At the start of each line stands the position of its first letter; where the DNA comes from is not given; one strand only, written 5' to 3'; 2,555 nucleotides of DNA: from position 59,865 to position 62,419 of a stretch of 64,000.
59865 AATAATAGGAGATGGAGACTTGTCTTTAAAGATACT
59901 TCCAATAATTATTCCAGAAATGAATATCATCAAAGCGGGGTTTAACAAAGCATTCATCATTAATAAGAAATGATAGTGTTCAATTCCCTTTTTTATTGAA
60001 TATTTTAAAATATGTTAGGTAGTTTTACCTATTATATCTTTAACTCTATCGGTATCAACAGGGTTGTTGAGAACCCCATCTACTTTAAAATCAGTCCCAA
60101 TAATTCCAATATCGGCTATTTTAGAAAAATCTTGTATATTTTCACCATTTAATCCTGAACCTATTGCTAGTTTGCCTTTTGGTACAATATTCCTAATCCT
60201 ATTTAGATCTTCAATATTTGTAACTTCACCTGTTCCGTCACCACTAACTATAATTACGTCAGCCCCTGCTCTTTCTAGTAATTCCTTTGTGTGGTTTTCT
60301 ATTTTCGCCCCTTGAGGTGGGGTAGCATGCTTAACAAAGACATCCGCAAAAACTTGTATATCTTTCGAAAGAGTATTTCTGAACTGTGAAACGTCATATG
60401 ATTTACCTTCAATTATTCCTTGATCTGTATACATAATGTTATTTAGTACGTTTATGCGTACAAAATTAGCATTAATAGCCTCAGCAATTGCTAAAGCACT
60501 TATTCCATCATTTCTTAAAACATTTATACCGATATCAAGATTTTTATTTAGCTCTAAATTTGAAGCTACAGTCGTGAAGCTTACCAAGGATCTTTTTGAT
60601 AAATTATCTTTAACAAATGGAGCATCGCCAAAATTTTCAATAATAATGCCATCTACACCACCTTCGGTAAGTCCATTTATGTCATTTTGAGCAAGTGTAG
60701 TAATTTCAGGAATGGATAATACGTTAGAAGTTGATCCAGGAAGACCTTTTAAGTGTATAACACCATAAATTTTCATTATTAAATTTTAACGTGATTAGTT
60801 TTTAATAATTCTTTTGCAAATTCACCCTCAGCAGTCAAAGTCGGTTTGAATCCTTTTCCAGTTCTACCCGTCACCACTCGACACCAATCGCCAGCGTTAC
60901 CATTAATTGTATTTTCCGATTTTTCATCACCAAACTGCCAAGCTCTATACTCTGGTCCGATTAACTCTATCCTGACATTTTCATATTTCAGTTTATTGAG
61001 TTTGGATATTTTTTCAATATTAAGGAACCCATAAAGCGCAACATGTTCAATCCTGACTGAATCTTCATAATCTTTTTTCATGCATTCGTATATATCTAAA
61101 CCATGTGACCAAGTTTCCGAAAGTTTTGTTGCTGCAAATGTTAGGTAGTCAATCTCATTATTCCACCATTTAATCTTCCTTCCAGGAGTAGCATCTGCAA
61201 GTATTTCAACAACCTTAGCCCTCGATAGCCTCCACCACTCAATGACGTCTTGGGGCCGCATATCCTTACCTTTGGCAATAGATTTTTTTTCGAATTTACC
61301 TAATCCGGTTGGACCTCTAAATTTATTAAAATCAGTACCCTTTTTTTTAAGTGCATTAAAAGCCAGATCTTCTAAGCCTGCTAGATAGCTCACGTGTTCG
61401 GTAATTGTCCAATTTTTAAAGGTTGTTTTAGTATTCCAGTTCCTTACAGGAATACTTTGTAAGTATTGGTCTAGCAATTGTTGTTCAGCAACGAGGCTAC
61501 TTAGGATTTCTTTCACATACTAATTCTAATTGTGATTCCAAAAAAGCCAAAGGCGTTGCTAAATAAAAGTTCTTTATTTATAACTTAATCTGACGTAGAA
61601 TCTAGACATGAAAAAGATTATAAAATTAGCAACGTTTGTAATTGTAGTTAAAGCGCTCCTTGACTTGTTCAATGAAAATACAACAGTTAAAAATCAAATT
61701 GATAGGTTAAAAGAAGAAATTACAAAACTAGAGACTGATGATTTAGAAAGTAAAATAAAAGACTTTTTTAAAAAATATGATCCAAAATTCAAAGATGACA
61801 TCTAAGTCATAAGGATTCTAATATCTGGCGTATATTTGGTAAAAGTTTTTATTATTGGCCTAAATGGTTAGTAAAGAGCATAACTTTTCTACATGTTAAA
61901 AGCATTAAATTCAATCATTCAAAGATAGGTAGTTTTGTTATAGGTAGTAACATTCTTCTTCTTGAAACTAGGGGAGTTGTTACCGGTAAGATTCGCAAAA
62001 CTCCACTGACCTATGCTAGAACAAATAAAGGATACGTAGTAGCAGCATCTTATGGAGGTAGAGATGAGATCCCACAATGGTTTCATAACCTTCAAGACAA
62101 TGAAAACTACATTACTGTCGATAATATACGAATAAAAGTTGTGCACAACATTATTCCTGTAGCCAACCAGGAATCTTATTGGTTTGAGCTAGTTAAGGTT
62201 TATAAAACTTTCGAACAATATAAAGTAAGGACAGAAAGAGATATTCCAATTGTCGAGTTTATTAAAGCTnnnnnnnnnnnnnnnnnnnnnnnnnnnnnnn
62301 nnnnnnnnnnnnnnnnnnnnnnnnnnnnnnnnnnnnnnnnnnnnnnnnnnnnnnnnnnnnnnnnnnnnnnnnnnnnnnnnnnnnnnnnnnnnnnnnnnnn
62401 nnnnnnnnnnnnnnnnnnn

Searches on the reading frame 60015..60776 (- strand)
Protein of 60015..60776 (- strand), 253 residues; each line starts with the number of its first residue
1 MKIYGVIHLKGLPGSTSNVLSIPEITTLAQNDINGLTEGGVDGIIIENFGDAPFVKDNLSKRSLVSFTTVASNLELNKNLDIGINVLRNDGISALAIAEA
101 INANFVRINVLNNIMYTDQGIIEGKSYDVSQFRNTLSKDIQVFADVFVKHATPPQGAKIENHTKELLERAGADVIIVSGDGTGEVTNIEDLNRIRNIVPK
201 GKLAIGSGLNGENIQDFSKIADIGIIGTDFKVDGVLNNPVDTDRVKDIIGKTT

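Call 15: search_protein_families(library=ncbifam, proteins=[window:60015-60776:-], max_evalue=0.00001)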
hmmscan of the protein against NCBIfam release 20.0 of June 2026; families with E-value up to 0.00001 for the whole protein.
window:60015-60776:- (253 aa): 2 families
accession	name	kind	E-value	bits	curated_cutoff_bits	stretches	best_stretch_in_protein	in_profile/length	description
TIGR00259.1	thylakoid_BtpA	subfamily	1.7e-68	230.9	153.4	1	3-251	4-251/257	BtpA/SgcQ family protein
NF045918.1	PhsystIBiosynBtpA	equivalog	3e-66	223.5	400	1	3-249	11-257/261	photosystem I biogenesis protein BtpA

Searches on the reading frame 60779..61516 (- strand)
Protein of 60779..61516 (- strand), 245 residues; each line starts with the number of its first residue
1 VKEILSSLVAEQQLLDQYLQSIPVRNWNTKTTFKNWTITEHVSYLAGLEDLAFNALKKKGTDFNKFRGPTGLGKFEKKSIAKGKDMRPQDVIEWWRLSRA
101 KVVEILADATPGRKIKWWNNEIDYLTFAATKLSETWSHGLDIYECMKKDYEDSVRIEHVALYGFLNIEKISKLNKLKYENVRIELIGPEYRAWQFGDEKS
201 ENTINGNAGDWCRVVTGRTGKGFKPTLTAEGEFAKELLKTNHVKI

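Call 15: search_protein_families(library=ncbifam, proteins=[window:60779-61516:-], max_evalue=0.00001)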
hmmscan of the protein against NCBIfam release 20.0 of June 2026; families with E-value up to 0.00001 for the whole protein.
window:60779-61516:- (245 aa): 2 families
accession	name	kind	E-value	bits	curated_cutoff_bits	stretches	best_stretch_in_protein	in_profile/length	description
TIGR03084.1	TIGR03084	hypoth_equivalog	1.1e-43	149.7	247.95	1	3-239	2-240/253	TIGR03084 family metal-binding protein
TIGR03083.1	TIGR03083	domain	2.4e-20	73.8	50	1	9-218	3-202/202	maleylpyruvate isomerase family mycothiol-dependent enzyme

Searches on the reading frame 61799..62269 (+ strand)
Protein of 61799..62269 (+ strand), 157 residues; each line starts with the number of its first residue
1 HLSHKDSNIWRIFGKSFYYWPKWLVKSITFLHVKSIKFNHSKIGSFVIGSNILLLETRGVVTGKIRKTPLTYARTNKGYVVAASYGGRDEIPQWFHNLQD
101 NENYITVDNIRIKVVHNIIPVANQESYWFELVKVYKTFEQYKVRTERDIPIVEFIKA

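Call 61: search_protein_families(library=pfam, proteins=[window:61799-62269:+], max_evalue=0.01)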
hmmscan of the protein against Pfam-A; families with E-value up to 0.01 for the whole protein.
window:61799-62269:+ (157 aa): 1 family
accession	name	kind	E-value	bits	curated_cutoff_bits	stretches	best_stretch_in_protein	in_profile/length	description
PF04075.20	F420H2_quin_red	-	1.1e-22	81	22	1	32-152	5-126/130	F420H(2)-dependent quinone reductase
